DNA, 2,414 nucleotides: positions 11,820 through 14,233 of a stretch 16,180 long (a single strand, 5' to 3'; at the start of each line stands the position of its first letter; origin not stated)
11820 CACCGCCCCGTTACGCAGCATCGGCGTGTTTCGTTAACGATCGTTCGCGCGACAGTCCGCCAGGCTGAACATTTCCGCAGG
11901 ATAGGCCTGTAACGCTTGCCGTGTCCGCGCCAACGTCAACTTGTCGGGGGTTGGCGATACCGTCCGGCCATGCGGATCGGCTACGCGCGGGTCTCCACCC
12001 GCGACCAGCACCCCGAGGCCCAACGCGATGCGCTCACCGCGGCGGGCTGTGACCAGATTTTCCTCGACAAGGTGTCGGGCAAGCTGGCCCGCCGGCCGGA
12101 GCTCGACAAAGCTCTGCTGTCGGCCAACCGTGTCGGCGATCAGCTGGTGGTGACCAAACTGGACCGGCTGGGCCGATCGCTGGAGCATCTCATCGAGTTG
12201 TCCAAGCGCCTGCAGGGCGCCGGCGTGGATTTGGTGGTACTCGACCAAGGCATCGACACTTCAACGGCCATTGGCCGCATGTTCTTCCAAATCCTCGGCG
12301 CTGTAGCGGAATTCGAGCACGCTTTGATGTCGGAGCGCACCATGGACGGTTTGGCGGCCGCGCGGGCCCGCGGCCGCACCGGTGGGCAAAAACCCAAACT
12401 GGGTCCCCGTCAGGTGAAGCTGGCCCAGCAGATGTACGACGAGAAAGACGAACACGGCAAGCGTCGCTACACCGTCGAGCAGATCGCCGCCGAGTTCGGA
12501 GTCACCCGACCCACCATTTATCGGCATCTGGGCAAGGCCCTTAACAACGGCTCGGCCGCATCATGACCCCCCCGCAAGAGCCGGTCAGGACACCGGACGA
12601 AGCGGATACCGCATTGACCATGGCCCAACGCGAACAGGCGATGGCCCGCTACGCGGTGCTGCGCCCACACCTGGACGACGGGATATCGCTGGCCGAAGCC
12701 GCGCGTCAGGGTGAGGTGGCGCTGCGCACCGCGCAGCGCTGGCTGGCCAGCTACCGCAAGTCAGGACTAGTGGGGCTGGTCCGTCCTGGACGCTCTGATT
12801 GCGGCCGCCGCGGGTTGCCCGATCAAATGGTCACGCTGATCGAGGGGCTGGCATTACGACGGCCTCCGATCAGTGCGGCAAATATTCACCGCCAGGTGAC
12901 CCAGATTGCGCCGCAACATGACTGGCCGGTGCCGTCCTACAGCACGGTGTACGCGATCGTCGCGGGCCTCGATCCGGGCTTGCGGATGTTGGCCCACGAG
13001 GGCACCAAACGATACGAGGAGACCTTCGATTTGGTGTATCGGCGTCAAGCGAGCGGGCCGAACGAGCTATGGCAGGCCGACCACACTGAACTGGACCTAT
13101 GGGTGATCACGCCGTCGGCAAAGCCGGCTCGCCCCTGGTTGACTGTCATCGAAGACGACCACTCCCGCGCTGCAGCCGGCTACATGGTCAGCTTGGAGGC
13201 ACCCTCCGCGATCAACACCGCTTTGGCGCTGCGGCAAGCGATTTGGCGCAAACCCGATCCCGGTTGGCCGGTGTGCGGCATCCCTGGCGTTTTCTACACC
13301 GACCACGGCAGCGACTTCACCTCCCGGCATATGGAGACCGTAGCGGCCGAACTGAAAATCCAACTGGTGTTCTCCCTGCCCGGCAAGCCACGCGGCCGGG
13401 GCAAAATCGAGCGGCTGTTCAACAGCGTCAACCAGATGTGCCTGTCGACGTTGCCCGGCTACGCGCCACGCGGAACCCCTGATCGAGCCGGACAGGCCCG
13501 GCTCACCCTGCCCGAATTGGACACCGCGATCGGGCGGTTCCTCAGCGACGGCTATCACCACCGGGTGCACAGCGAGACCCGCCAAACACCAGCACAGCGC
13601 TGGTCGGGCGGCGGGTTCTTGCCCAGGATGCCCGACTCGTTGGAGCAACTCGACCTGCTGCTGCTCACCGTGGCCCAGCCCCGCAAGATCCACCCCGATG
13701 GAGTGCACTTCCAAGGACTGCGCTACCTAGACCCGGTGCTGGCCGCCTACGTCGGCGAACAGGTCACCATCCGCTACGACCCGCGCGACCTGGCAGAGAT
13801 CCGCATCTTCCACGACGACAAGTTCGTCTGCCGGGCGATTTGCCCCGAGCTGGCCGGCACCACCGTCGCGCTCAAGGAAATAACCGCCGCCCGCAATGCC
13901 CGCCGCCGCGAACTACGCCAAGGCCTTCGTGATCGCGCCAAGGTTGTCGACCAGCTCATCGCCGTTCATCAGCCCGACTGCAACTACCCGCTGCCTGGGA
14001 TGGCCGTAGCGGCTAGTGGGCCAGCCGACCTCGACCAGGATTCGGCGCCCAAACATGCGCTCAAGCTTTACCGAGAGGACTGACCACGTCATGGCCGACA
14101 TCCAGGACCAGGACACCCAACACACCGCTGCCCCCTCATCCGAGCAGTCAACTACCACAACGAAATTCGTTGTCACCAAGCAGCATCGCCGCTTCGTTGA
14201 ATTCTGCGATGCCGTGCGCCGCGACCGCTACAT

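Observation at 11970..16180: Tn552/Tn5053-like transposition module with two serine recombinases and no TniQ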

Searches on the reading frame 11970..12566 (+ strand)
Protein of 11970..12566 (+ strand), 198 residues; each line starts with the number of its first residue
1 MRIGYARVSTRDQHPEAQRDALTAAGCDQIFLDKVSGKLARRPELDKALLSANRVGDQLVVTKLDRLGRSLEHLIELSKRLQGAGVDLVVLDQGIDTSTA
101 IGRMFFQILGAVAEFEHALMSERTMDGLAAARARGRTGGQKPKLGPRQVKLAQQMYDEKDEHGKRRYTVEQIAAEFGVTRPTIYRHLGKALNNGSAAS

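Call 5: search_protein_families(library=pfam, proteins=[window:11970-12566:+], max_evalue=0.01)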
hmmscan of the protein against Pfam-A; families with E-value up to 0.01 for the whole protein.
window:11970-12566:+ (198 aa): 15 families
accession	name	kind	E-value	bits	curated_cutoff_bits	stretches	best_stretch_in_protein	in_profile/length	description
PF00239.26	Resolvase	-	6.6e-45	153.2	23.3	1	3-136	2-144/145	Resolvase, N terminal domain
PF00440.29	TetR_N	-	2e-05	24.7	24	1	161-186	11-36/47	Bacterial regulatory proteins, tetR family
PF02796.21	HTH_7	-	6.4e-05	23.5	23.8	1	141-187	3-42/45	Helix-turn-helix domain of resolvase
PF04967.18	HTH_10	-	0.00027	21.1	23.1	1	165-192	22-49/53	HTH DNA binding domain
PF13384.12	HTH_23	-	0.00034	20.8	24.6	1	165-187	16-38/50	Homeodomain-like domain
PF01022.26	HTH_5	-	0.00039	20.7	22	1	166-187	15-36/47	Bacterial regulatory protein, arsR family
PF13518.12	HTH_28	-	0.00043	20.7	25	1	165-196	11-42/52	Helix-turn-helix domain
PF13309.12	HTH_22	-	0.00083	19.8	29.6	1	167-187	42-62/63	HTH domain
PF14493.12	HTH_40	-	0.0018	19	27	1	165-195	11-41/89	Helix-turn-helix domain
PF12840.13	HTH_20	-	0.0025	18.2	27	1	168-189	20-41/51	Helix-turn-helix domain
PF09339.16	HTH_IclR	-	0.0038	17.4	22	0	162-187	14-39/52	IclR helix-turn-helix domain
PF04545.22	Sigma70_r4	-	0.0059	16.5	24.1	0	165-192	19-46/50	Sigma-70, region 4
PF08279.18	HTH_11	-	0.0065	16.8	25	0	167-187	16-36/55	HTH domain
PF21476.4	PF0610-like_N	-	0.0081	16.8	33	0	165-187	13-35/50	PF0610-like, N-terminal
PF13545.12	HTH_Crp_2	-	0.0083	16.5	27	0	164-189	20-45/70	Crp-like helix-turn-helix domain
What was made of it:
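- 11970..12566 (+): Rec1: the transposon's serine resolvase (BinL equivalent), 198 aa. Pfam Resolvase, 6.6e-45 (call 5).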

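Call 6: search_protein_families(library=ncbifam, proteins=[window:11970-12566:+], max_evalue=0.01)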
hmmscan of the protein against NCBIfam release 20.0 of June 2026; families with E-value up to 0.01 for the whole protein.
window:11970-12566:+ (198 aa): 7 families
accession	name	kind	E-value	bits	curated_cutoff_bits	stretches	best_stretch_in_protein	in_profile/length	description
NF041201.1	recomb_XisF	equivalog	5.6e-29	101.4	375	1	2-175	1-183/465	fdxN element excision recombinase XisF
NF009949.0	PRK13413.1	equivalog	8.3e-14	51.7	272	1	1-190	1-196/203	master DNA invertase Mpi family serine-type recombinase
NF047343.1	SCCmet_CcrB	equivalog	1.1e-09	37.6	900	1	31-142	49-162/542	cassette chromosome recombinase CcrB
NF047344.1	SCCmet_CcrA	equivalog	2e-05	23.9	700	1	3-135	5-146/442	cassette chromosome recombinase CcrA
NF047347.1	SCCmet_CcrC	equivalog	7.5e-05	21.4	900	1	35-133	51-152/558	cassette chromosome recombinase CcrC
NF033518.0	transpos_IS607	equivalog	0.00023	20.7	110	1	3-93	57-154/187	IS607 family transposase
TIGR02937.1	sigma70-ECF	superfamily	0.0033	17.1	42.9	1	143-191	117-158/165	sigma-70 family RNA polymerase sigma factor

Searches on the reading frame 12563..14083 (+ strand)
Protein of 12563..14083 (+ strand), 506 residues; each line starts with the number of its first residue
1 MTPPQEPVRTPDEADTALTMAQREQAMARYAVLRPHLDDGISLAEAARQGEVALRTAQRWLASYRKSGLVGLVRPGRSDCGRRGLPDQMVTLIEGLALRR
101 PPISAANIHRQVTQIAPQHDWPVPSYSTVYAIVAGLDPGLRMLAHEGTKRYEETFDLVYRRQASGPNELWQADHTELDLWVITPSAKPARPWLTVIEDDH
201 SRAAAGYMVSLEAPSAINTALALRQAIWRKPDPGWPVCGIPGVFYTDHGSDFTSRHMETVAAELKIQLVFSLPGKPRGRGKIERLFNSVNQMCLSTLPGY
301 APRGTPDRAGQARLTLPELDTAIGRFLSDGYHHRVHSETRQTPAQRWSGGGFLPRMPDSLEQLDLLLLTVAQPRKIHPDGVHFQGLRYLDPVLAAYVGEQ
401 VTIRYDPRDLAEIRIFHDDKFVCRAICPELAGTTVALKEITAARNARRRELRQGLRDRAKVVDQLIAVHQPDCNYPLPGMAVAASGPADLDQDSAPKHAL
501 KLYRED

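Call 5: search_protein_families(library=pfam, proteins=[window:12563-14083:+], max_evalue=0.01)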
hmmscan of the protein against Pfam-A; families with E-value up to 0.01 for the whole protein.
window:12563-14083:+ (506 aa): 7 families
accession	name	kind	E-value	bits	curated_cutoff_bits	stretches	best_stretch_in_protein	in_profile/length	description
PF09299.17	Mu-transpos_C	-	8.3e-21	74.2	21.7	1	366-424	2-61/61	Mu transposase, C-terminal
PF00665.32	rve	-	6.3e-11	42.9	32.6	1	164-276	2-102/102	Integrase core domain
PF13565.12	HTH_32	-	3.4e-07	31.1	33.7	1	56-132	1-72/73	Homeodomain-like domain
PF13551.12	HTH_29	-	5.1e-06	26.9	28.1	1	37-83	8-55/64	Winged helix-turn helix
PF13384.12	HTH_23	-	0.00026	21.1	24.6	1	36-72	14-49/50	Homeodomain-like domain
PF13518.12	HTH_28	-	0.00038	20.9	25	1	29-75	2-47/52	Helix-turn-helix domain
PF13011.12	LZ_Tnp_IS481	-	0.006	17.3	22.2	0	42-74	27-59/85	leucine-zipper of insertion element IS481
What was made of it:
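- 12563..14083 (+): DDE transposase (p480 equivalent), 506 aa; overlaps Rec1 by ATGA. rve plus Mu-transpos_C (call 5).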

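Call 6: search_protein_families(library=ncbifam, proteins=[window:12563-14083:+], max_evalue=0.01)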
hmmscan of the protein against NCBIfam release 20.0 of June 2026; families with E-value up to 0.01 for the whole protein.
window:12563-14083:+ (506 aa): 5 families
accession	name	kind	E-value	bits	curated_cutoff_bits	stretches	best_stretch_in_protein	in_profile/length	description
NF033577.2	transpos_IS481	equivalog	1.4e-28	100.2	224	1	29-347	2-284/284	IS481 family transposase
NF033516.0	transpos_IS3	equivalog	2.8e-14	53.2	160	1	161-294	210-329/369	IS3 family transposase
NF033546.1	transpos_IS21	equivalog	6.3e-08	32.5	160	1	255-347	203-282/294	IS21 family transposase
NF033545.0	transpos_IS630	equivalog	3.9e-06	26.5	100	1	37-184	9-161/299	IS630 family transposase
NF033594.2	transpos_ISNCY_2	equivalog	8.8e-05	21.8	250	1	33-288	3-245/368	ISNCY family transposase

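Call 20: search_dna_similar(query=window:12563-14083:+, collection=plasmids, mode=protein, max_rows=40, rows=spread)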
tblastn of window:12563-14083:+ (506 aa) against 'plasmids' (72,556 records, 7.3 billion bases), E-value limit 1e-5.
The search stops at 5000 records and this limit was reached: more records match than are counted here, and every count below describes the 5000 best-scoring records only.
Records with a match: at least 5000; places in all: 5531; records where one place covers at least 80% of the query: 898.
Best place of each record, by identity: >=99% 5; 90-95% 1; 60-80% 1; <60% 4993.
By first word of the organism name: Klebsiella 1143; Escherichia 928; Staphylococcus 438; Salmonella 406; Enterobacter 237; Enterococcus 186; Acinetobacter 122; Streptomyces 122; Pseudomonas 115; Pseudosulfitobacter 101; and 192 more.
By predicted mobility (MOB-suite, as given by PLSDB): conjugative 2737; mobilizable 1229; non-mobilizable 1034.
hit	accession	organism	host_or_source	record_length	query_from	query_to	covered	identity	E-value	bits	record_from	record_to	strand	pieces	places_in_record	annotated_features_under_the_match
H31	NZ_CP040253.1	Mycobacterium avium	Homo sapiens,sputum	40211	1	506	100%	100.0%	0e+0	971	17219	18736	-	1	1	Mu transposase C-terminal domain-containing protein | recombinase family protein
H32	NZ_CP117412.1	Sphingomonas naphthae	Single cell,Oil contaminated soil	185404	26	432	80%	53.3%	2e-121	399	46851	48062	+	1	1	Mu transposase C-terminal domain-containing protein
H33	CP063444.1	Staphylococcus haemolyticus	single cell,swine nasal swab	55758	8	440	86%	45.9%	3e-127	416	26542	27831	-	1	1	DDE-type integrase/transposase/recombinase | recombinase family protein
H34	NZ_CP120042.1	Staphylococcus aureus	Canis lupus familiaris,cell ...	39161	8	440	86%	45.4%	4e-126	412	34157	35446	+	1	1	Mu transposase C-terminal domain-containing protein | recombinase family protein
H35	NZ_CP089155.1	Staphylococcus aureus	Homo sapiens,cell culture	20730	7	440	86%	45.0%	4e-69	418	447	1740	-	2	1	recombinase family protein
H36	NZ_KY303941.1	Enterococcus faecalis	fecal material of a Blue whale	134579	16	440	84%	45.6%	1e-125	411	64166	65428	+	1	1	Mu transposase C-terminal domain-containing protein | recombinase family protein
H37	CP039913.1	Agrobacterium tumefaciens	-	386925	9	422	82%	29.2%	2e-29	130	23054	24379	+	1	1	DDE-type integrase/transposase/recombinase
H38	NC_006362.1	Nocardia farcinica IFM 10152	-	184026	8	416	81%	26.9%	3e-9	67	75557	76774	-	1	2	Mu transposase C-terminal domain-containing protein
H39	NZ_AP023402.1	Aeromonas hydrophila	-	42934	9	348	67%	30.0%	3e-22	108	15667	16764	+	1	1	DDE-type integrase/transposase/recombinase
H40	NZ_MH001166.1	Escherichia coli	-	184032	9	348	67%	29.7%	1e-21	106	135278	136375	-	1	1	none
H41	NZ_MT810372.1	Klebsiella pneumoniae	-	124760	9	348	67%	29.7%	1e-21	106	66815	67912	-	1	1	none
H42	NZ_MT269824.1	Klebsiella pneumoniae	-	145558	9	348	67%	29.7%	1e-21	106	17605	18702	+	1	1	none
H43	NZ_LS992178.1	Citrobacter freundii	-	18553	9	348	67%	29.7%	2e-21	106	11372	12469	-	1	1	none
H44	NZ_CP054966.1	Escherichia coli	Shatin WWTPs_95 WWTPs influent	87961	9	348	67%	29.7%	2e-21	106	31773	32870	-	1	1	none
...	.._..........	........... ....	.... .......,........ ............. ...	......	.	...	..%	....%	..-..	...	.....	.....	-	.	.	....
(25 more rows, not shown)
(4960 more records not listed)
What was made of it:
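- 12563..14083 (+): About 30% identical to Tn402-type TniA (call 20).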

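Call 21: get_annotated_region(hit=H34, flank=5000)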
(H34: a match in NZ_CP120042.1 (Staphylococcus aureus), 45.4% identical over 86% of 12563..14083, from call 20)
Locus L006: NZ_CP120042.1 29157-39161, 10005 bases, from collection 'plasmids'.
description: Staphylococcus aureus strain Dog136 plasmid unnamed1, complete sequence
organism: Staphylococcus aureus (NCBI taxid 1280)
taxonomy: Bacteria; Bacillota; Bacilli; Bacillales; Staphylococcaceae; Staphylococcus; Staphylococcus aureus
host: -; source: Canis lupus familiaris,cell culture,nostril,nasal swab; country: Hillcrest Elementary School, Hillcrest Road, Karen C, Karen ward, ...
typing (MOB-suite, as given by PLSDB): mobilizable; replicon rep_cluster_1017,rep_cluster_155
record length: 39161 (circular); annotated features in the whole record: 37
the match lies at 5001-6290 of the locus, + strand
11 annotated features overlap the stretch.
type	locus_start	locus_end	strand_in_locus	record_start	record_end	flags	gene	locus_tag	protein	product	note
CDS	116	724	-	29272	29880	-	-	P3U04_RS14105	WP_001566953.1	recombinase family protein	GO:0006310 - DNA recombination [Evidence IEA]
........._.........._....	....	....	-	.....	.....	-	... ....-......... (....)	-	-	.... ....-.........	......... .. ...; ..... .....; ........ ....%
predicted_resistance_gene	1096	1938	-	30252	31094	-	blaZ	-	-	penicillin-hydrolyzing class A beta-lactamase BlaZ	predicted by amrfinderplus; class BETA-LACTAM; identity 100.0%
predicted_resistance_gene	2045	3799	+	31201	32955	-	blaR1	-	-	beta-lactam sensor/signal transducer BlaR1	predicted by amrfinderplus; class BETA-LACTAM; identity 95.56%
predicted_resistance_gene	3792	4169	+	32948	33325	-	blaI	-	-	penicillinase repressor BlaI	predicted by amrfinderplus; class BETA-LACTAM; identity 99.21%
CDS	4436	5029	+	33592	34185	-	-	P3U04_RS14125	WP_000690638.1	recombinase family protein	GO:0006310 - DNA recombination [Evidence IEA]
CDS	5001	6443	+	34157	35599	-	-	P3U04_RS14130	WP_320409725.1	Mu transposase C-terminal domain-containing protein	-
CDS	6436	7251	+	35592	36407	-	-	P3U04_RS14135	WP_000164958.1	AAA family ATPase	-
CDS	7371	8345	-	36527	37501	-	-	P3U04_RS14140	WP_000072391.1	DUF4062 domain-containing protein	-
CDS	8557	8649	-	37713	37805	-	-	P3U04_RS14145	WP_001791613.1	type I toxin-antitoxin system Fst family toxin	-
CDS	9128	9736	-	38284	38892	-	-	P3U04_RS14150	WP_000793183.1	hypothetical protein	-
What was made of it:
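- The gene order and the recombinase-transposase overlap match Tn552 (call 21).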

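Call 22: get_annotated_region(hit=H32, flank=4000)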
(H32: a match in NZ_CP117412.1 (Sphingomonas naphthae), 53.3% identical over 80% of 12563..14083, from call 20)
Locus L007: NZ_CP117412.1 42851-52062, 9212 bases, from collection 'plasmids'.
description: Sphingomonas naphthae strain KACC 18716 plasmid unnamed1, complete sequence
organism: Sphingomonas naphthae (NCBI taxid 1813468)
taxonomy: Bacteria; Pseudomonadota; Alphaproteobacteria; Sphingomonadales; Sphingomonadaceae; Sphingomonas; Sphingomonas naphthae
host: -; source: Single cell,Oil contaminated soil; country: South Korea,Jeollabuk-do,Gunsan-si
typing (MOB-suite, as given by PLSDB): mobilizable; replicon rep_cluster_596; relaxase MOBF
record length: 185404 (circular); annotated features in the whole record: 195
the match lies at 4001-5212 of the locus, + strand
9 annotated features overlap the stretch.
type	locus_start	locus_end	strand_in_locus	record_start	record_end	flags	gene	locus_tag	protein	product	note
CDS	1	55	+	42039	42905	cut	-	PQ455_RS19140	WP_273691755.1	transposase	-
CDS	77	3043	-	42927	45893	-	-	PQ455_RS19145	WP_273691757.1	Tn3 family transposase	-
CDS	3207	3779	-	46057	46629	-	-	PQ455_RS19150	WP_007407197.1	recombinase family protein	GO:0006310 - DNA recombination [Evidence IEA]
CDS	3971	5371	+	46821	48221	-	-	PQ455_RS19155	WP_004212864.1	Mu transposase C-terminal domain-containing protein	-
CDS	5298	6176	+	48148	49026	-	-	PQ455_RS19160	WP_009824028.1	AAA family ATPase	-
CDS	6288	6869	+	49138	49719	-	-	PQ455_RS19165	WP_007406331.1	recombinase family protein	GO:0006310 - DNA recombination [Evidence IEA]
CDS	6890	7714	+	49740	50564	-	-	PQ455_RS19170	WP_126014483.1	hypothetical protein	-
CDS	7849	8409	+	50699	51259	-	-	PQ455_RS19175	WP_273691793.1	transposase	-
CDS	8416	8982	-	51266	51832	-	-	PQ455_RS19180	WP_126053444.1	recombinase family protein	GO:0006310 - DNA recombination [Evidence IEA]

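Call 35: find_related_loci(query=window:12563-14083:+, collection=genome_contigs, flank=7000)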
Query window:12563-14083:+ (506 aa) in genome_contigs; peptide patterns used: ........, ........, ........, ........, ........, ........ (x = any residue, [..] = any of these).
51 stretches matched a pattern; 12 encode a relative of the query (tblastn E <= 1e-3); 12 distinct loci.
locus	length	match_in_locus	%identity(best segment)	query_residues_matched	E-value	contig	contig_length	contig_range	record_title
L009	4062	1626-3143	100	1-506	0e+0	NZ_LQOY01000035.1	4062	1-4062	Mycobacterium gordonae strain DSM 44160 contig_13, whole genome shotgun sequence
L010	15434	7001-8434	55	29-506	8e-159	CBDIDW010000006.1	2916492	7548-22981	MAG: Nakamurella sp. isolate de4dd0cf-72c3-4e43-84a7-9bb450c024d3 genome assembly, contig: contig_6, whole genome shotgu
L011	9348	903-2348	55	29-506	1e-157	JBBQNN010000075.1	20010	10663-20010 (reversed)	MAG: Mycobacteriales bacterium isolate Co_metawrap_279 Cmw_279_k141_4308603_length_20010_cov_13.9974, whole genome shotg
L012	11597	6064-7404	57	29-478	2e-156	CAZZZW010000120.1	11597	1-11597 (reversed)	MAG: Oscillatoria nigro-viridis PCC 7112 isolate Green_AO.bin.3 genome assembly, contig: NODE_273_length_11597_cov_7.113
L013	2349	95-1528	56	28-506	9e-167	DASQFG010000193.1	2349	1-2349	MAG TPA_asm: Nakamurella sp. isolate SMAG_U11774 k141_161100, whole genome shotgun sequence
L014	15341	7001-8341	53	15-466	7e-149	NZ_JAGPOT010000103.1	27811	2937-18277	Pseudarthrobacter albicanus strain NJ-Z5 contig103, whole genome shotgun sequence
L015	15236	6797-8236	53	29-506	6e-161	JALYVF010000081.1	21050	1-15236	MAG: Actinomycetota bacterium isolate LAG bin36 SD1463-65_k127_20496, whole genome shotgun sequence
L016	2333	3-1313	56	68-506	5e-149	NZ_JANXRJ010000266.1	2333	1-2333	MAG: Lapillicoccus sp. isolate 336R_metabat_158_sub 336R_k141_367712, whole genome shotgun sequence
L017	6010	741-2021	50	29-458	5e-127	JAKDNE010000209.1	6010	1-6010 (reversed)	MAG: Brachybacterium sp. isolate 51_S65 51_S65_NODE_1577_length_6010_cov_8.680269, whole genome shotgun sequence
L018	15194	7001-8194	51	26-426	5e-125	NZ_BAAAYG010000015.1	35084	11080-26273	Nesterenkonia halobia strain JCM 11483 sequence15, whole genome shotgun sequence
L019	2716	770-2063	53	26-458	5e-106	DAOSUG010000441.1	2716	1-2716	MAG TPA_asm: Micropruina sp. isolate AMR_MDS_2195 NODE_15112_length_2716_cov_4.316422, whole genome shotgun sequence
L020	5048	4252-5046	58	11-274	8e-93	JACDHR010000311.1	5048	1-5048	MAG: Gemmatimonadetes bacterium isolate MGR_bin443 SD2911_NODE_5724_length_5048_cov_1.878074, whole genome shotgun seque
